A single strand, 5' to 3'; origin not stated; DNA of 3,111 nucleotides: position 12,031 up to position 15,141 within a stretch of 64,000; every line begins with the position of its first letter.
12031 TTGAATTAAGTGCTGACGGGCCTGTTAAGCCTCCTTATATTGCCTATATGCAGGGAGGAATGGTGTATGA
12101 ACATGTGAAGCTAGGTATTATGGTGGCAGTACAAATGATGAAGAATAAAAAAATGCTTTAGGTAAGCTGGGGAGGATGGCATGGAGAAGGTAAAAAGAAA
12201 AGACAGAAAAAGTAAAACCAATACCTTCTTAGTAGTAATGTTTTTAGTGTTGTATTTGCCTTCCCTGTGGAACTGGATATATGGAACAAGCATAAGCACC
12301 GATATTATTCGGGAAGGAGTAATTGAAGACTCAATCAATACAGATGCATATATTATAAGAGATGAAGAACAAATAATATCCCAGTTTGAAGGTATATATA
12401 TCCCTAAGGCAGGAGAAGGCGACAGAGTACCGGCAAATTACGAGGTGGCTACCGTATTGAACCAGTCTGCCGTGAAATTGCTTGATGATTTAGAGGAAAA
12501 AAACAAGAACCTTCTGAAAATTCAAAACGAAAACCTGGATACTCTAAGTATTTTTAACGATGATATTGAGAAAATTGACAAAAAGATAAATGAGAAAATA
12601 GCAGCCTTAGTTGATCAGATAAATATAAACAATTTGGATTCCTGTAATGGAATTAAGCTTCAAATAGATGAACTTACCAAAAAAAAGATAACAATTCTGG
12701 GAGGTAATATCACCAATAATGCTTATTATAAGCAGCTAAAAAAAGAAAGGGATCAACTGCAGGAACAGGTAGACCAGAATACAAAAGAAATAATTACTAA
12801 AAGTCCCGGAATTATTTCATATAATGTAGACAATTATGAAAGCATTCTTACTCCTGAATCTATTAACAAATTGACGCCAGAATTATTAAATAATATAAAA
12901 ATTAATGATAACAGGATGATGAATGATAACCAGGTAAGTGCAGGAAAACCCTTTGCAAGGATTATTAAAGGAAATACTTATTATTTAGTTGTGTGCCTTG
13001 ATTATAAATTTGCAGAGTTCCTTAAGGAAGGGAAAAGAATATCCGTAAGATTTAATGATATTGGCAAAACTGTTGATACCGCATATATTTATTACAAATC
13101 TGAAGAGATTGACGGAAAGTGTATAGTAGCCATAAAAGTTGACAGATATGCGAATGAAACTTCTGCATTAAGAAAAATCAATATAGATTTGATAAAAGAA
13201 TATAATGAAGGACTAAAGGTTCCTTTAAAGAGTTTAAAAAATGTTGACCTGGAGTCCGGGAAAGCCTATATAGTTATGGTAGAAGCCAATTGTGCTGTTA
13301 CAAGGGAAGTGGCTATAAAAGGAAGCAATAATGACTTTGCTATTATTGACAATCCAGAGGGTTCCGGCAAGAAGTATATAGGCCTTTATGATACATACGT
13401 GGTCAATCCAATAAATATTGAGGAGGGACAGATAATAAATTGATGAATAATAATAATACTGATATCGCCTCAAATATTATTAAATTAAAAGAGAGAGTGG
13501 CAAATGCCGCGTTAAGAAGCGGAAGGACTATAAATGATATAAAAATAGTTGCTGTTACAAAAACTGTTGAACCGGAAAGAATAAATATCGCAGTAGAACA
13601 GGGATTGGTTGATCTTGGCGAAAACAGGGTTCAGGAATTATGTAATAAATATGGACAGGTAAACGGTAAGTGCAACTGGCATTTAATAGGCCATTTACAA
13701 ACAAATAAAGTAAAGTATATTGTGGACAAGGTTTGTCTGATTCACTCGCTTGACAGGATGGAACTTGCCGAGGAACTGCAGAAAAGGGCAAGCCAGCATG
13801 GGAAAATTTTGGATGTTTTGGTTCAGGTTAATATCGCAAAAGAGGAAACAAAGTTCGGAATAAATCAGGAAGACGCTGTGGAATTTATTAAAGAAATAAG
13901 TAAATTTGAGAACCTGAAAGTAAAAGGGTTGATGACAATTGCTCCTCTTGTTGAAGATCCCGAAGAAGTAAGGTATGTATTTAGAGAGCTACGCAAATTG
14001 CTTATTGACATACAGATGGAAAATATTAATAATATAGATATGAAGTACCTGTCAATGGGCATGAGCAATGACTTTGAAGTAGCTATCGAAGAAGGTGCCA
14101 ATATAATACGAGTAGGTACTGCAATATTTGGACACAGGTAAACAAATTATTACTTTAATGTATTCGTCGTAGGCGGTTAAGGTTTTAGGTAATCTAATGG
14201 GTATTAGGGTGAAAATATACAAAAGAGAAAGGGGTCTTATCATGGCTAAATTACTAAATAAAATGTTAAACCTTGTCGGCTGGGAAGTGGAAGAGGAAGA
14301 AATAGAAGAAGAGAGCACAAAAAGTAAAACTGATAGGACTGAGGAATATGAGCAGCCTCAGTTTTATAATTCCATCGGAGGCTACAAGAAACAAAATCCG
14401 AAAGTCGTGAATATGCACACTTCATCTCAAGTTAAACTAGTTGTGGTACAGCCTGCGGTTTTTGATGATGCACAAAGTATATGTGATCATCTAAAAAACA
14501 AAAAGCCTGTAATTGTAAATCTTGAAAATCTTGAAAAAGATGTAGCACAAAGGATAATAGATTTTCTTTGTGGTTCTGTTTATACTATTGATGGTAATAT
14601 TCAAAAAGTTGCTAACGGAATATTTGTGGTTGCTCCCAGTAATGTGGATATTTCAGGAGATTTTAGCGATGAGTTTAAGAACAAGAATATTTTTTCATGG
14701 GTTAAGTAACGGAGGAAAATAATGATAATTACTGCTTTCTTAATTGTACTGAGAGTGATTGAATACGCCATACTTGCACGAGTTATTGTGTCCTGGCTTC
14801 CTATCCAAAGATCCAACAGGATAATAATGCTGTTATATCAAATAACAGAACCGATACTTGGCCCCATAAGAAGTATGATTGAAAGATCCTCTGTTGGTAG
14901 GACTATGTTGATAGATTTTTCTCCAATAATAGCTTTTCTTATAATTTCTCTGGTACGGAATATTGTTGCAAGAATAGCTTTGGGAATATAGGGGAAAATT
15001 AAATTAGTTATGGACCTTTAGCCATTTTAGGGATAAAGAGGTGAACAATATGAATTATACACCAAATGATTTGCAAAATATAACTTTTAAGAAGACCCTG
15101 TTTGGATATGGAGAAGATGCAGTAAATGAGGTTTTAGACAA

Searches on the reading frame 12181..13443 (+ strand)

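Call 50: search_protein_families(library=pfam, proteins=[window:12181-13443:+])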
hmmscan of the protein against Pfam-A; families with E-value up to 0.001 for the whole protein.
window:12181-13443:+ (420 aa): 1 family
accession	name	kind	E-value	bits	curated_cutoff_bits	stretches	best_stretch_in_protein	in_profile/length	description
PF12700.13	HlyD_2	-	6.3e-60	203.5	25.1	1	1-419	1-416/416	HlyD family secretion protein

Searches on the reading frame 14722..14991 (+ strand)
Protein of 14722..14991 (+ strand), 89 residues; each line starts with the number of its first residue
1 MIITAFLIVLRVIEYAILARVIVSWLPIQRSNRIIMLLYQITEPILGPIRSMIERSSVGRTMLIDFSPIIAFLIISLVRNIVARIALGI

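Call 20: search_protein_families(library=pfam, proteins=[window:14722-14991:+], max_evalue=0.01)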
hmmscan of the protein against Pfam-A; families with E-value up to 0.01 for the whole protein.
window:14722-14991:+ (89 aa): 1 family
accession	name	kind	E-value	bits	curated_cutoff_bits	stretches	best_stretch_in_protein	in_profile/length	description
PF02325.22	YGGT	-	3.8e-18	66.1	27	1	8-82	2-70/70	YGGT family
